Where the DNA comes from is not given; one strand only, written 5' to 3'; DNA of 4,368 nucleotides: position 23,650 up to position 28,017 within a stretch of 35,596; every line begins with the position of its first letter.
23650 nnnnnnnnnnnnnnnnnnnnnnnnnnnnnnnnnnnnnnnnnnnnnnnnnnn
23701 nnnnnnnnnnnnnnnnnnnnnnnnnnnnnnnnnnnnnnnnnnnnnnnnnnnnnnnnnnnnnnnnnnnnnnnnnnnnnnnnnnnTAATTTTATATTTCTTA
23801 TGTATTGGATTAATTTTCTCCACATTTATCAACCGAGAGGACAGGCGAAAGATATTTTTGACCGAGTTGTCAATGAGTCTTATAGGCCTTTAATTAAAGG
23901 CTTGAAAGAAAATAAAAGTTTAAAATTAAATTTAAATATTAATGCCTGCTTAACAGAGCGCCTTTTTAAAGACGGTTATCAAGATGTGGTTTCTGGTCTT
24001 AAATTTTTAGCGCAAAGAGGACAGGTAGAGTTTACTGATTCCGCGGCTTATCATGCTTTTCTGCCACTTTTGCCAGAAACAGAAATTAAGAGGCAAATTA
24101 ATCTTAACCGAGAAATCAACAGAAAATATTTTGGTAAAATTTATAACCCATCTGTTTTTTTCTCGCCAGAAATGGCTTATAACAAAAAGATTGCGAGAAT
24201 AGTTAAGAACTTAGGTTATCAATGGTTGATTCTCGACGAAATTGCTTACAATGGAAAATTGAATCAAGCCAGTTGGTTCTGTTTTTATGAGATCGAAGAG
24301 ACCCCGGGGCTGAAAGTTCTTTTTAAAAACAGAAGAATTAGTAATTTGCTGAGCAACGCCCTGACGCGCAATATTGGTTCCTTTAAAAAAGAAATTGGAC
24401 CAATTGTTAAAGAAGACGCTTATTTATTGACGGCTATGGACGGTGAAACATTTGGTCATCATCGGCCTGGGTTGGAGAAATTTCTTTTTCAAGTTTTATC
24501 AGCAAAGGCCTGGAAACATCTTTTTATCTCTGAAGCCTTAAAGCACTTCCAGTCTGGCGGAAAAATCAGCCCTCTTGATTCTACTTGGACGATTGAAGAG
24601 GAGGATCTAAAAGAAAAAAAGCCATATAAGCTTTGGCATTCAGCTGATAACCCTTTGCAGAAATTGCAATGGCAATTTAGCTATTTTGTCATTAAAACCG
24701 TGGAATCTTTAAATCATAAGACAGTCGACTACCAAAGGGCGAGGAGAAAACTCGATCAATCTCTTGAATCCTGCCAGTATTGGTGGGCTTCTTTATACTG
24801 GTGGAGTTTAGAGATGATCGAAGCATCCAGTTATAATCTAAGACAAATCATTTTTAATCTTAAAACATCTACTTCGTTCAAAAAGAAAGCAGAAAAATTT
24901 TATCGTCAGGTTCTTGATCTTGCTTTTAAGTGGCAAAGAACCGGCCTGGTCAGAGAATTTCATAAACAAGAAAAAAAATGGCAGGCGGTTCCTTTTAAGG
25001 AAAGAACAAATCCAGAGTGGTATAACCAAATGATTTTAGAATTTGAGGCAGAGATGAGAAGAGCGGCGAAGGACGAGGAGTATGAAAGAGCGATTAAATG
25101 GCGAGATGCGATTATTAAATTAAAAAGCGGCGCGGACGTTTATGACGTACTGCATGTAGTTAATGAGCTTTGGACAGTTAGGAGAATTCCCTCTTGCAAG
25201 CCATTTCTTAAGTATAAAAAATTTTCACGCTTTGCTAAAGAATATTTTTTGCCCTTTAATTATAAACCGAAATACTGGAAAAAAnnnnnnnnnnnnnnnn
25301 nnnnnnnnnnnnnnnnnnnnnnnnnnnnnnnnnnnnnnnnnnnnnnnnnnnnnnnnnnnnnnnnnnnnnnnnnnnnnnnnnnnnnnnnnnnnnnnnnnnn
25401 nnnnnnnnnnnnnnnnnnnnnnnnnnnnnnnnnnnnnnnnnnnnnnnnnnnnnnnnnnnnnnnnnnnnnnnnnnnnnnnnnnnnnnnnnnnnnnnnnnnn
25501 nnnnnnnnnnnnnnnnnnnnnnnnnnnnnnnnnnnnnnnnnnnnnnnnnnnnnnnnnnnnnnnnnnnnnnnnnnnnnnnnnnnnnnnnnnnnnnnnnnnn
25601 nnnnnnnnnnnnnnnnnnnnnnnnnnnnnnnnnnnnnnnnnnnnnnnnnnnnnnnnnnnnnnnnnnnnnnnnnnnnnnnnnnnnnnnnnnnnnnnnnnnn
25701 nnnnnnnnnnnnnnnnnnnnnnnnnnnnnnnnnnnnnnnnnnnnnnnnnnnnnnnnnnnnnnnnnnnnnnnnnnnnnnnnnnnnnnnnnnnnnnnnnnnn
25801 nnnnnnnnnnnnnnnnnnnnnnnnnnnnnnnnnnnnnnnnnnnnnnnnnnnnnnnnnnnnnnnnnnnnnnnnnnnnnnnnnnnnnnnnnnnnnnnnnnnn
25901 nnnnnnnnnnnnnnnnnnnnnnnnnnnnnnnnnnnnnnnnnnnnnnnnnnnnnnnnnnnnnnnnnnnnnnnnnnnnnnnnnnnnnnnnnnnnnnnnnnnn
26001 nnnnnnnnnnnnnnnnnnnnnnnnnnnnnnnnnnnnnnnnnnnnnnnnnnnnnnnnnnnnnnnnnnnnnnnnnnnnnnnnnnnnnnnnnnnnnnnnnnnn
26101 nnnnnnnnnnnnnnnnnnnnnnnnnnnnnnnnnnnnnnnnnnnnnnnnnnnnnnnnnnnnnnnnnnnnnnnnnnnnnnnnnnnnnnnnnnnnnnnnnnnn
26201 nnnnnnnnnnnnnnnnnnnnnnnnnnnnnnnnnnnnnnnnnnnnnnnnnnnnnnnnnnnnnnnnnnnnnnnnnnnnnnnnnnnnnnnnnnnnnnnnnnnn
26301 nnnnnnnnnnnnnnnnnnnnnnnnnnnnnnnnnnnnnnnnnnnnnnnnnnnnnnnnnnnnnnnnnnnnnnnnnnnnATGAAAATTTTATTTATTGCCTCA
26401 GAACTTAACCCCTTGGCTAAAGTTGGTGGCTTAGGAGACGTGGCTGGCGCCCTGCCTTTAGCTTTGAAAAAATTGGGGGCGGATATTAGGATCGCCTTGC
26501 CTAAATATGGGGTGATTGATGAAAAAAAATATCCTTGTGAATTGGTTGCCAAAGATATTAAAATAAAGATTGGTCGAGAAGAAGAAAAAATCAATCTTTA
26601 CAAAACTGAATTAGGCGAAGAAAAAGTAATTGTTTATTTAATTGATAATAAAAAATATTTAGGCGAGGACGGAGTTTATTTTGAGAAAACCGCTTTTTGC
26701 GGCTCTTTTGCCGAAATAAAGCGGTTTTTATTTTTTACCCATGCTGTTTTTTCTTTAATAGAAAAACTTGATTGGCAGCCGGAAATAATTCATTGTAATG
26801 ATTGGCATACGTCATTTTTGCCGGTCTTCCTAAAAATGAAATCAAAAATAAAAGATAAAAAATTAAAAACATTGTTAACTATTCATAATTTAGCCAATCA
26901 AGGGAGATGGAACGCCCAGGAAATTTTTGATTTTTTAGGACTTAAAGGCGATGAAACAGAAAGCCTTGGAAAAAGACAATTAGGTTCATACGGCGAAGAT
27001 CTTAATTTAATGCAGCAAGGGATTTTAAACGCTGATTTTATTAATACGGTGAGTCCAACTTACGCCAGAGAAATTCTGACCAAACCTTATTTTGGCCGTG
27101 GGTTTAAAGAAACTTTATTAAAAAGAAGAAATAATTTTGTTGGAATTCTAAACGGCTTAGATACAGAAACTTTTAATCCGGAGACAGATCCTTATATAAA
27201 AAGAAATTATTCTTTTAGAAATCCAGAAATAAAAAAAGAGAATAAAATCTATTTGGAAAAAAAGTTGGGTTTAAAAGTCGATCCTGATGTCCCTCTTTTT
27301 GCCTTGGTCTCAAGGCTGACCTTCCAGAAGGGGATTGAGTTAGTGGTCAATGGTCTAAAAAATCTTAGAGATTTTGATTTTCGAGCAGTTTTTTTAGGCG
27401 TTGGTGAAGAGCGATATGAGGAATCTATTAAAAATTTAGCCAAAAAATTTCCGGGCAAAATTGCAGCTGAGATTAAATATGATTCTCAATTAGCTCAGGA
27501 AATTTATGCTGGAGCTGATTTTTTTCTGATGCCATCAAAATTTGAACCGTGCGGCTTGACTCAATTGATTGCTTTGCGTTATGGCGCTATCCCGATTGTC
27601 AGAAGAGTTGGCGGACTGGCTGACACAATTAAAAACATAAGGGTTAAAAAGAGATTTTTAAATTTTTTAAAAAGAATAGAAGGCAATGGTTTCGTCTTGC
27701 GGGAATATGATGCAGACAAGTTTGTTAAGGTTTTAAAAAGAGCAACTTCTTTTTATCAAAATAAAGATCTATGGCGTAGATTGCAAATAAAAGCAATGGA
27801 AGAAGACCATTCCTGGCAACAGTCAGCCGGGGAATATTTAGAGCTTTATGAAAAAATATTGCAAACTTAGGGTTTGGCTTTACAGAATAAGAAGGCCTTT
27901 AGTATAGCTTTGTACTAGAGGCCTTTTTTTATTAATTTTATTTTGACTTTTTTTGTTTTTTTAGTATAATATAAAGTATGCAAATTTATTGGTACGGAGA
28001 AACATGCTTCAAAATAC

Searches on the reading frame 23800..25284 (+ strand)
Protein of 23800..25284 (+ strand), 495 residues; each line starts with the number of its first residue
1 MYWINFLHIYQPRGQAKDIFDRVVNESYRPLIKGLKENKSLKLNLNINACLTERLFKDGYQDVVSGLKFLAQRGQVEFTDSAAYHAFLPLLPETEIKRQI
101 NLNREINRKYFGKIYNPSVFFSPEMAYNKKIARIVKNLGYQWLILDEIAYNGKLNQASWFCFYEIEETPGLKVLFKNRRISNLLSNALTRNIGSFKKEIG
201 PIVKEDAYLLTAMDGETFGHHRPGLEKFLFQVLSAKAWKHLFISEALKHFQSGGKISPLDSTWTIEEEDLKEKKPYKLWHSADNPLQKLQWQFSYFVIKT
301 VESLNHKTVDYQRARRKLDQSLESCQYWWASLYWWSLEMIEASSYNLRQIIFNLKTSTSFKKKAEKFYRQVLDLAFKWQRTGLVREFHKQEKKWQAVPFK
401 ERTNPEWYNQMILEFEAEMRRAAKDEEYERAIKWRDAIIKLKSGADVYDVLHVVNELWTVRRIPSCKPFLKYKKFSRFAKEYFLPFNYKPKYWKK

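Call 39: search_protein_families(library=pfam, proteins=[window:23800-25284:+], max_evalue=0.00001)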
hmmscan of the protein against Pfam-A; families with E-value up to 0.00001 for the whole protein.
window:23800-25284:+ (495 aa): 2 families
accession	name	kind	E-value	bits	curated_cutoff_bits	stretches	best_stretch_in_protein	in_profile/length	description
PF03065.20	Glyco_hydro_57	-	1.3e-35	123.6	21.2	1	15-246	35-278/291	Glycosyl hydrolase family 57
PF02151.25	UVR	-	4.1e-07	30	21.5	1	411-442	3-34/36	UvrB/uvrC motif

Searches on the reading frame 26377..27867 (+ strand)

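Call 39: search_protein_families(library=pfam, proteins=[window:26377-27867:+], max_evalue=0.00001)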
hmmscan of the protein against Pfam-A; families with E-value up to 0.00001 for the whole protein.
window:26377-27867:+ (497 aa): 3 families
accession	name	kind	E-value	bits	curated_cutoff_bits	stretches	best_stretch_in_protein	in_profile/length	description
PF08323.17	Glyco_transf_5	-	3.2e-65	220.6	22.7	1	2-247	1-237/239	Starch synthase catalytic domain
PF00534.26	Glycos_transf_1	-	3.4e-12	46.7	26.4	1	302-456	12-155/172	Glycosyl transferases group 1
PF13692.12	Glyco_trans_1_4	-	3.8e-10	40.6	27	1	307-421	3-118/142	Glycosyl transferases group 1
